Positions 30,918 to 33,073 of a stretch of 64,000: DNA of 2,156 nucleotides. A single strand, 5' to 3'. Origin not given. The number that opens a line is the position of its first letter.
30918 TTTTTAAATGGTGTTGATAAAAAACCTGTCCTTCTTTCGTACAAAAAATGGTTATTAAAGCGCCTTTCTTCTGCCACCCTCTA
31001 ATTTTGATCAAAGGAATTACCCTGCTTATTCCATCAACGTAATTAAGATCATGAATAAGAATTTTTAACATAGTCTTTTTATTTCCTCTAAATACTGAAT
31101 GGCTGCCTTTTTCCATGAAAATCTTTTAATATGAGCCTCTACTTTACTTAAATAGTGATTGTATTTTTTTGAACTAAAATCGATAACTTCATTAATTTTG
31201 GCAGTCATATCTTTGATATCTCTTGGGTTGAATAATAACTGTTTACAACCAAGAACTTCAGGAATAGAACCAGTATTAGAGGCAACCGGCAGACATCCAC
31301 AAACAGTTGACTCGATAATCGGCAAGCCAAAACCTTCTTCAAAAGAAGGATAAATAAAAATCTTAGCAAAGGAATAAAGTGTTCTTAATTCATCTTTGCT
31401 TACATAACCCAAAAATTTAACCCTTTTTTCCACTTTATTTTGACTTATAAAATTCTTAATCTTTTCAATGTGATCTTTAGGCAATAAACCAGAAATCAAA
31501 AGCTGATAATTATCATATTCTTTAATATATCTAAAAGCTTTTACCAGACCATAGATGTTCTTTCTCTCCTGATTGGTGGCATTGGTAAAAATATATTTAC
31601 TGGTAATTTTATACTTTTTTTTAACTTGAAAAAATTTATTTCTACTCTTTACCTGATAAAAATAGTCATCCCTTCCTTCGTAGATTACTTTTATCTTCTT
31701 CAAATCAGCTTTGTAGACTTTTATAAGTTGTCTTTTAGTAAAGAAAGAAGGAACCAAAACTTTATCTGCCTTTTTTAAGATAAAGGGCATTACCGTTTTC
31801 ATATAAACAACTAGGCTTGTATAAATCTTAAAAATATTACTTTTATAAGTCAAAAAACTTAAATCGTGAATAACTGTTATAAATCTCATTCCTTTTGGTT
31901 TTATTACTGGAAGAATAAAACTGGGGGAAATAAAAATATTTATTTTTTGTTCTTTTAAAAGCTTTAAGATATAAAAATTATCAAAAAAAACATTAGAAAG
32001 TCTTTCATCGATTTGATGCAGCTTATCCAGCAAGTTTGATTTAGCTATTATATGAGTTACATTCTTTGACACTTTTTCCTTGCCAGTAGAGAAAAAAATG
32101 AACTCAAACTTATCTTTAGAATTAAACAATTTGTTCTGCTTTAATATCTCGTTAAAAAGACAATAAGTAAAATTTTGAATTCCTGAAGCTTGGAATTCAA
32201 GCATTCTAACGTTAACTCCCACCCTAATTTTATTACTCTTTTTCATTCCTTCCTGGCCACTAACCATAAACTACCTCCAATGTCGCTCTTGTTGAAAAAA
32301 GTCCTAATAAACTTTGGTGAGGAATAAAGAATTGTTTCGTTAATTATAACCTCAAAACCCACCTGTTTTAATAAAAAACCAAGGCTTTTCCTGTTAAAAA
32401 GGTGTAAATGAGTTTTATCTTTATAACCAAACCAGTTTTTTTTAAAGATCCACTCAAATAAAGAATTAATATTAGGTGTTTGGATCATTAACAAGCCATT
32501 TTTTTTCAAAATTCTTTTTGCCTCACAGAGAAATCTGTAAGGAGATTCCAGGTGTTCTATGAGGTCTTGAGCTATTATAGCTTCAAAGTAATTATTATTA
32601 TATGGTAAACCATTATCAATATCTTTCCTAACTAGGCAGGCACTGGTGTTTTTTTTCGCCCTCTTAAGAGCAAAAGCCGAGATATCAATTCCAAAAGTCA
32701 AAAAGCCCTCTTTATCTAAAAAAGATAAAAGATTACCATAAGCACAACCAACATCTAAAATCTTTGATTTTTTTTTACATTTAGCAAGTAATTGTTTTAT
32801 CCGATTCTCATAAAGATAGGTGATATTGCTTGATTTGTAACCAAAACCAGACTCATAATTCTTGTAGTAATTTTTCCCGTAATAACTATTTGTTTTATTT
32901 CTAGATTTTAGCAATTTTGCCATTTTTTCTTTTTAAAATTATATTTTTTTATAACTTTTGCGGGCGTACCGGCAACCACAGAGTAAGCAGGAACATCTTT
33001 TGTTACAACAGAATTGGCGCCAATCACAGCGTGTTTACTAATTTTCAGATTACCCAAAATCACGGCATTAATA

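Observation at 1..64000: Entire 64-kb window is one hyper-dense glycosylation island with about 13 GT-C membrane glycosyltransferases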

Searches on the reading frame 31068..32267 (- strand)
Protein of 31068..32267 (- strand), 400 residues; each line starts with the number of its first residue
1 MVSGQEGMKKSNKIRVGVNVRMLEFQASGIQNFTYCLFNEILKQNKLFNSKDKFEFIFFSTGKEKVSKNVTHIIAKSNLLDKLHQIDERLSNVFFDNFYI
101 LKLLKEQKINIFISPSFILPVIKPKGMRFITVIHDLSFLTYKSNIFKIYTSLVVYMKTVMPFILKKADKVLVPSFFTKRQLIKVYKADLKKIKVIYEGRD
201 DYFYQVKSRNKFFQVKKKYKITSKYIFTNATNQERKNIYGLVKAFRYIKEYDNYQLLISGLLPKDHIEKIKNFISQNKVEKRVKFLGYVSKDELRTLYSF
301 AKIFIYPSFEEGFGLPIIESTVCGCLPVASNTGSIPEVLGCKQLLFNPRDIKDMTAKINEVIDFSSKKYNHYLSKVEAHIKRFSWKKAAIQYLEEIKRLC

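Call 6: search_protein_families(library=pfam, proteins=[window:31068-32267:-], max_evalue=0.01)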
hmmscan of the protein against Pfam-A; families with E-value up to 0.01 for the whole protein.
window:31068-32267:- (400 aa): 4 families
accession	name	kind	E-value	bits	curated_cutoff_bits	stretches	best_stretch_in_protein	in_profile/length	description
PF00534.26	Glycos_transf_1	-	1.4e-27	96.7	26.4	1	222-367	14-160/172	Glycosyl transferases group 1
PF13692.12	Glyco_trans_1_4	-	3.2e-23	83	27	1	227-362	6-140/142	Glycosyl transferases group 1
PF13439.12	Glyco_transf_4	-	1.1e-08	35.7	28.5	1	84-200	48-167/170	Glycosyltransferase Family 4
PF20706.3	GT4-conflict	-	5.9e-05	22.6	26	1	225-325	201-306/385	Family 4 Glycosyltransferase in conflict systems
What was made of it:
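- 31065..32267 (-): g24: GT4 glycosyltransferase. Glycos_transf_1 96.7 bits (call 6)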

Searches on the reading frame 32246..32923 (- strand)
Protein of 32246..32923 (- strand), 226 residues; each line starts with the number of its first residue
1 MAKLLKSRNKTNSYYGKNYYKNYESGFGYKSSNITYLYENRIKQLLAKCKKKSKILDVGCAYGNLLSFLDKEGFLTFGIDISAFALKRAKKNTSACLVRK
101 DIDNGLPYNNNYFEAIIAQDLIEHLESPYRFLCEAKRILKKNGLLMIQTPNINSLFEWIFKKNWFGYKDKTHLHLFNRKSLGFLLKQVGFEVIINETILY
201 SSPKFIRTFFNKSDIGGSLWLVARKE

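Call 6: search_protein_families(library=pfam, proteins=[window:32246-32923:-], max_evalue=0.01)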
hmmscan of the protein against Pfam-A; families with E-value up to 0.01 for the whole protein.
window:32246-32923:- (226 aa): 11 families
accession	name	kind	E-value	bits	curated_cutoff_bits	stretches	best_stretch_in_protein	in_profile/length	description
PF13489.12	Methyltransf_23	-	2.8e-25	89.4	27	1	35-193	6-162/164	Methyltransferase domain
PF08241.18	Methyltransf_11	-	2.6e-17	63.7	21.2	1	56-147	1-95/95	Methyltransferase domain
PF13847.12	Methyltransf_31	-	3.9e-15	56.2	27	1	50-152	2-114/145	Methyltransferase domain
PF13649.12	Methyltransf_25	-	6.6e-13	49.6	27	1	55-143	1-97/97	Methyltransferase domain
PF08242.18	Methyltransf_12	-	5.4e-09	37.1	30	1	56-145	1-98/98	Methyltransferase domain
PF07021.18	MetW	-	8.1e-09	35.8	21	1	46-142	8-105/193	Methionine biosynthesis protein MetW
PF05175.20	MTS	-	1.8e-05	24.9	23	1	50-147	28-138/170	Methyltransferase small domain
PF02353.26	CMAS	-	0.00015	21.6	27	1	47-149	56-166/273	Mycolic acid cyclopropane synthetase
PF08003.17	Methyltransf_9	-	0.0011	18.4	23.8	1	40-153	105-223/315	Protein of unknown function (DUF1698)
PF03141.22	Methyltransf_29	-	0.0074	15.3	23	1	40-161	103-224/506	Putative S-adenosyl-L-methionine-dependent methyltransferase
PF12847.13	Methyltransf_18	-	0.0083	16.6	27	0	39-103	2-68/151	Methyltransferase domain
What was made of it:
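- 32243..32923 (-): g25: SAM methyltransferase. Methyltransf_23 89.4 bits (call 6)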
